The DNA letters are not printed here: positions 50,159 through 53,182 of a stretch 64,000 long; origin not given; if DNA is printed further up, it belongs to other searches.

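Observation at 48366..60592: Atypical ABC importer locus: giant binding protein, two permease pairs, no ATPase, plus NHL-repeat, Yip1-like and 904-aa lipoprotein genes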

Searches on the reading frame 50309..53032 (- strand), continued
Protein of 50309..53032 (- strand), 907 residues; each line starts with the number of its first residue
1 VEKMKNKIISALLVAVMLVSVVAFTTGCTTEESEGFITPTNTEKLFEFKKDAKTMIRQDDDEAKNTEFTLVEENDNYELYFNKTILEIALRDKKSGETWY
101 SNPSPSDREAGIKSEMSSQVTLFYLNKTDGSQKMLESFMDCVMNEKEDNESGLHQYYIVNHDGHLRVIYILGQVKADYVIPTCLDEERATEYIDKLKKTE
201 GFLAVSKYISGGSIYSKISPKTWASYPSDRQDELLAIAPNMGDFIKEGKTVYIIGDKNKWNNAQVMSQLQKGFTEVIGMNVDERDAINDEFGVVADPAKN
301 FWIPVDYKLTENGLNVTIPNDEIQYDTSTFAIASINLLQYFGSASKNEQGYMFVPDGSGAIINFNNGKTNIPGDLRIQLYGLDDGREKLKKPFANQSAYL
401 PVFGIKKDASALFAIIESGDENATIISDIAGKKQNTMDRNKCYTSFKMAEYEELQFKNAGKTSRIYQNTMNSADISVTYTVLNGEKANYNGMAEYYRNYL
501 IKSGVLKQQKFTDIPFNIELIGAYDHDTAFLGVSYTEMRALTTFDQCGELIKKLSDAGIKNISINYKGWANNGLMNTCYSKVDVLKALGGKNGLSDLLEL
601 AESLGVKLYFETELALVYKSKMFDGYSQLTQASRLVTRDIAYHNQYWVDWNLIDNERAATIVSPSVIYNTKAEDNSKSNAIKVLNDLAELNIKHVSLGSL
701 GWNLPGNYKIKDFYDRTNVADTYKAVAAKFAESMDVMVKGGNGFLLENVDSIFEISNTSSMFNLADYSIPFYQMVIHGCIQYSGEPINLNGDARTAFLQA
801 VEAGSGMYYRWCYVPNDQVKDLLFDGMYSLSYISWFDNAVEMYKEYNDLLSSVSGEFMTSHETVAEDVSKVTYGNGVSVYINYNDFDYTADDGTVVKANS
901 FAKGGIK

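Call 36: search_solved_structures(query=A1, max_evalue=10, show_alignments=3)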
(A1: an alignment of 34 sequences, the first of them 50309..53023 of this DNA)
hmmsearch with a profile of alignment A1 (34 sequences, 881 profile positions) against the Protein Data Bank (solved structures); distinct sequences matched with E-value up to 10: 5.
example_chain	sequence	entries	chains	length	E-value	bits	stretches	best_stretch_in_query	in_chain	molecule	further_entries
8rzk_A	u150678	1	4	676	2.6e-07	32.3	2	77-115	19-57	Conserved hypothetical periplasmic protein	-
8rzg_A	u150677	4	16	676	2.6e-07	32.3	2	77-115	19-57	Conserved hypothetical periplasmic protein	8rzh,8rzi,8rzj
5opq_A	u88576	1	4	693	3.4e-07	31.9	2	77-115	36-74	3,6-anhydro-D-galactosidase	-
5wzq_A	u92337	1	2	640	0.0001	23.7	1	457-587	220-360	Alpha-N-acetylgalactosaminidase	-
5wzn_A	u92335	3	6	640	0.00011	23.6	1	457-587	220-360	Alpha-N-acetylgalactosaminidase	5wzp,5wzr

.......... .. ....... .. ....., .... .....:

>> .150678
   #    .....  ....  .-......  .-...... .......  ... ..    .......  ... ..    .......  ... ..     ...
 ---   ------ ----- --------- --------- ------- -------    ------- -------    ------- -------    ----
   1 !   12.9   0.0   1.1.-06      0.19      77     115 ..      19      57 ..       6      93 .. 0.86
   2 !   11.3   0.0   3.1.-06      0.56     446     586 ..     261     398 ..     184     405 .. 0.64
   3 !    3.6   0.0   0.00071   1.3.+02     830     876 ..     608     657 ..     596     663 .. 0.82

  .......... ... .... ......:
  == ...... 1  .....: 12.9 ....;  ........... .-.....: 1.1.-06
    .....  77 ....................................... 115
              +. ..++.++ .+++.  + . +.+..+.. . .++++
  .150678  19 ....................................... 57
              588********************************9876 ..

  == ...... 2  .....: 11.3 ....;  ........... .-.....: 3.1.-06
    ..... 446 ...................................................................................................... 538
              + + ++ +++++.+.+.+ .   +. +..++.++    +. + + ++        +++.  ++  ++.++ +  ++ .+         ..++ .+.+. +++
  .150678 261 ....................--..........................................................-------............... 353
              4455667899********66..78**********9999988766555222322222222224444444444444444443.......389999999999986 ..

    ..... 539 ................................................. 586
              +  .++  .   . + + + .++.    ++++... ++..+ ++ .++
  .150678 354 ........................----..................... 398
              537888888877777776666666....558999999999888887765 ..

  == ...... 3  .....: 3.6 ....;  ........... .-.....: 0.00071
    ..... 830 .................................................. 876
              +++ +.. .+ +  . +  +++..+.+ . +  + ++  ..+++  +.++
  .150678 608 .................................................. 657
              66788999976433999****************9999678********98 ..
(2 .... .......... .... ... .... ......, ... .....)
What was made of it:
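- A family profile finds 8rzk/5opq at E 2.6e-7 by sequence alone (call 36).
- Tried and rejected: Only the family profile reached GH129 (call 36).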

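Call 54: search_protein_representatives(alignment_id=A1)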
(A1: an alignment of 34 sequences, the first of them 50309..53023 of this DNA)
Query: 34 sequences, 881 profile positions. Proteins with E-value up to 0.001 (for the whole library): 7055; up to 1e-10: 5618; up to 1e-30: 4106. The best 150 are listed.
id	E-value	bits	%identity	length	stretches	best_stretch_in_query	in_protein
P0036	0.0e+00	1075.1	-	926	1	1-880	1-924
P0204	0.0e+00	1058.6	-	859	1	56-880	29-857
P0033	0.0e+00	1027.2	-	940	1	4-880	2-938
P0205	0.0e+00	1021.9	-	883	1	6-879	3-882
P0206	2.7e-293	991.8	-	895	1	5-880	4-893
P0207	4.7e-293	991.0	-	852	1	9-880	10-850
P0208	4.5e-291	984.5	-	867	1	1-879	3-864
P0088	5.5e-290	980.9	-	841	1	72-880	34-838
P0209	1.3e-286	969.7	-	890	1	5-879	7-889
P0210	1.1e-285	966.7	-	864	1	55-879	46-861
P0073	4.1e-285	964.7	-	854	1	1-878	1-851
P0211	2.7e-284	962.0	-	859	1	9-878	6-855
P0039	2.5e-281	952.2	-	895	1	4-879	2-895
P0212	8.6e-281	950.4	-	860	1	55-879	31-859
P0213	1.7e-280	949.4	-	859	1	67-880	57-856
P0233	1.5e-269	913.2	-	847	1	57-877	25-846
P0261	1.4e-256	870.4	-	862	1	58-876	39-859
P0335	1.6e-239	813.9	-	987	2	310-876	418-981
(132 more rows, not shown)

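Call 55: find_encoding_contigs(protein=P0099, flank=10000, max_places=2)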
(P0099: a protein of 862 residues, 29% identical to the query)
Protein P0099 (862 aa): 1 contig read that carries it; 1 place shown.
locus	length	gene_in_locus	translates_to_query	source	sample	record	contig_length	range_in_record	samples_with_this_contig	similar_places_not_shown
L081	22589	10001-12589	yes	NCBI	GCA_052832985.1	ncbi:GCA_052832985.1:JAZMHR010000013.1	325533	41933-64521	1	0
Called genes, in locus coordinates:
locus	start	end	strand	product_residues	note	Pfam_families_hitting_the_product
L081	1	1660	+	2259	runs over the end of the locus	PF03629:SASA (weak)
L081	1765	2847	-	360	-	PF00392:GntR, PF00532:Peripla_BP_1, PF13407:Peripla_BP_4, PF13377:Peripla_BP_3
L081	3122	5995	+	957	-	PF01547:SBP_bac_1, PF13416:SBP_bac_8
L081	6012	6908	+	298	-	PF00528:BPD_transp_1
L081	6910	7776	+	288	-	PF00528:BPD_transp_1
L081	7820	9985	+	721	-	PF01436:NHL (weak), PF04893:Yip1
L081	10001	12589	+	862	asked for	PF18952:DUF5696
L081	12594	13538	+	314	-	-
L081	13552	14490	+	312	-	PF00528:BPD_transp_1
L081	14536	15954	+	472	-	PF01547:SBP_bac_1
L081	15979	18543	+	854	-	PF01074:Glyco_hydro_38N, PF09261:Alpha-mann_mid, PF18438:Glyco_hydro_38, PF07748:Glyco_hydro_38C, PF17677:Glyco_hydro38C2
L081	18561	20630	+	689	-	PF08532:Glyco_hydro_42M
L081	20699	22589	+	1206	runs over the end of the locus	PF12708:Pect-lyase_RHGA_epim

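Call 56: find_encoding_contigs(protein=P0088, flank=10000, max_places=2)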
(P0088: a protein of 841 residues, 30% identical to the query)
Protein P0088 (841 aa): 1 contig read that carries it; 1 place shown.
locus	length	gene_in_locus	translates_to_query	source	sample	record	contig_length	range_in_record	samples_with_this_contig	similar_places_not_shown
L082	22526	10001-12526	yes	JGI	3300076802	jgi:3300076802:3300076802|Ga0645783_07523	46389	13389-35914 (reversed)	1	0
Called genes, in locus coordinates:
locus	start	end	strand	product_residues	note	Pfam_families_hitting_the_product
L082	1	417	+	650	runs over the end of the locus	PF02574:S-methyl_trans, PF02219:MTHFR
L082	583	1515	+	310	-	PF00005:ABC_tran, PF13304:AAA_21 (faint), PF13732:DrrA1-3_C (weak)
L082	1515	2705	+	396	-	PF12698:ABC2_membrane_3, PF01061:ABC2_membrane (weak)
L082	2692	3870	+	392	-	PF12698:ABC2_membrane_3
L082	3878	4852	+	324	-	-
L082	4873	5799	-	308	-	PF02311:AraC_binding, PF07883:Cupin_2 (weak), PF00165:HTH_AraC (weak), PF12833:HTH_18, PF00165:HTH_AraC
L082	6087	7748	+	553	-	PF01547:SBP_bac_1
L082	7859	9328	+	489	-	PF01436:NHL (faint)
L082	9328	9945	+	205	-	PF04893:Yip1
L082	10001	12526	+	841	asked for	PF18952:DUF5696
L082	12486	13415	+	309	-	PF00528:BPD_transp_1 (faint)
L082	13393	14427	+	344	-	PF00528:BPD_transp_1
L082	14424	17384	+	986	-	PF01547:SBP_bac_1, PF13416:SBP_bac_8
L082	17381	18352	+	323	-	-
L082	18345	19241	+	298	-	PF00528:BPD_transp_1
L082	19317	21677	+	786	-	PF01055:Glyco_hydro_31_2nd, PF21365:Glyco_hydro_31_3rd, PF17137:DUF5110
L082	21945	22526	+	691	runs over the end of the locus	-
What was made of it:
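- Modularity: module order is permuted in L082 (call 56).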

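Call 68: search_protein_families(library=pfam, proteins=[L055:1429-2844:+, L011:2332-3114:+, L030:14849-15880:+, L021:18312-19364:+, L027:14264-15370:+, L034:15973-17502:+, L034:18004-19227:-, L071:16621-17604:+, L028:16259-17848:+, L039:7932-9989:+], max_evalue=0.001)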
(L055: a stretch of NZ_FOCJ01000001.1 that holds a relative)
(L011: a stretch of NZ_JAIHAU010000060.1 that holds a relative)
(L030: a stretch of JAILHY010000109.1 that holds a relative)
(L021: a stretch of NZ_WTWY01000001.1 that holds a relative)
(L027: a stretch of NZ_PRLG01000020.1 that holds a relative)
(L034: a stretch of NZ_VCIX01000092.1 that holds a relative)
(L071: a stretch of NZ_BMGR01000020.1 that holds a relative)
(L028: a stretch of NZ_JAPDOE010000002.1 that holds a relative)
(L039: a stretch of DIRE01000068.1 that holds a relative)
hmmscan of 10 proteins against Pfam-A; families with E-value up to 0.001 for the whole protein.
L055:1429-2844:+ (471 aa): 1 family
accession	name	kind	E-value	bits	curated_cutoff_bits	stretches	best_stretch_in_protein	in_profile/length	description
PF01547.30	SBP_bac_1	-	1.2e-20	75.2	26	1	111-379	17-290/307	Bacterial extracellular solute-binding protein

L011:2332-3114:+ (260 aa): 3 families
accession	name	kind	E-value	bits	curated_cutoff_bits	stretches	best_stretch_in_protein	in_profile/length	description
PF00072.30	Response_reg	-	3.4e-26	92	30.2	1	10-123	1-110/111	Response regulator receiver domain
PF12833.13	HTH_18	-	4.8e-22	78.5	33.6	1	179-258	1-80/80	Helix-turn-helix domain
PF00165.29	HTH_AraC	-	1.2e-15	57.6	26.6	1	219-256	2-41/42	Bacterial regulatory helix-turn-helix proteins, AraC family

L030:14849-15880:+ (343 aa): 5 families
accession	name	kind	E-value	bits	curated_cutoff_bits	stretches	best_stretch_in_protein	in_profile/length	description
PF13377.12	Peripla_BP_3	-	2.6e-28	99.6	26.5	1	182-343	1-167/167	Periplasmic binding protein-like domain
PF00532.27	Peripla_BP_1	-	2.9e-19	70.1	22.2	1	65-329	2-268/281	Periplasmic binding proteins and sugar binding domain of LacI family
PF00356.27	LacI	-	4.7e-16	58.8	27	1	8-53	1-46/46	Bacterial regulatory proteins, lacI family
PF13407.12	Peripla_BP_4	-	1.8e-05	24.9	35.1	0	179-289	112-218/258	Periplasmic binding protein domain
PF01381.28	HTH_3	-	0.00031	21.2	23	0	4-37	7-40/55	Helix-turn-helix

L021:18312-19364:+ (350 aa): 1 family
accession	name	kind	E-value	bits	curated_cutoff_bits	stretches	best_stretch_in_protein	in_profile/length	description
PF00331.26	Glyco_hydro_10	-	2.6e-106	355.8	22.1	1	14-335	2-309/311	Glycosyl hydrolase family 10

L027:14264-15370:+ (368 aa): 1 family
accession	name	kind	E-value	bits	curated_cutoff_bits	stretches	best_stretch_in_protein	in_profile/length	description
PF02156.21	Glyco_hydro_26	-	1.4e-84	284.6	20.2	1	59-360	1-310/311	Glycosyl hydrolase family 26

L034:15973-17502:+ (509 aa): 2 families
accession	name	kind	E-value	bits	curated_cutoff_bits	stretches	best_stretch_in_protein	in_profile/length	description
PF17851.8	GH43_C2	-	8.6e-42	143.6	22.7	1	307-505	2-202/203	Beta xylosidase C-terminal Concanavalin A-like domain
PF04616.20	Glyco_hydro_43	-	1.4e-41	143.2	32.2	1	6-279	1-288/288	Glycosyl hydrolases family 43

L034:18004-19227:- (407 aa): 2 families
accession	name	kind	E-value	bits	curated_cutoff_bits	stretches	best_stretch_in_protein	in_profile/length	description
PF13472.12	Lipase_GDSL_2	-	6e-13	50.1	32.9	1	55-230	1-178/178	GDSL-like Lipase/Acylhydrolase family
PF00657.28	Lipase_GDSL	-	0.0005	20.7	23.6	0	54-141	2-93/208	GDSL-like Lipase/Acylhydrolase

L071:16621-17604:+ (327 aa): 2 families
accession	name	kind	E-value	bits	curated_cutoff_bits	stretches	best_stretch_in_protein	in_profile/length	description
PF22612.2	GH113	-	5.6e-126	420.2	27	1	13-314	1-289/289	Glycoside Hydrolase Family 113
PF13547.12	GTA_TIM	-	0.00069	19.5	27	0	123-153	2-33/299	GTA TIM-barrel-like domain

L028:16259-17848:+ (529 aa): 1 family
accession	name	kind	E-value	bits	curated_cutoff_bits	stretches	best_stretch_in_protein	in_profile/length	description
PF13416.11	SBP_bac_8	-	2.2e-11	44.5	27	1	75-385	5-248/279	Bacterial extracellular solute-binding protein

L039:7932-9989:+ (685 aa): 6 families
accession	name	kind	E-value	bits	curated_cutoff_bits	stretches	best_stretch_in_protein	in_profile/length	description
PF01436.27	NHL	-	5.4e-14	51.9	20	1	63-89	1-27/28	NHL repeat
PF04893.22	Yip1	-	1.3e-13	51.6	28.6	1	490-660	2-172/173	Yip1 domain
PF13414.12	TPR_11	-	6e-06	26.3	26.8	1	379-413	7-41/42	TPR repeat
PF00515.34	TPR_1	-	2e-05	24.7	27.8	0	372-398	7-33/34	Tetratricopeptide repeat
PF07719.23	TPR_2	-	0.00019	21.7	27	0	369-398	4-33/34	Tetratricopeptide repeat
PF08450.18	SGL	-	0.00035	20.7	26.3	0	74-149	145-224/246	SMP-30/Gluconolactonase/LRE-like region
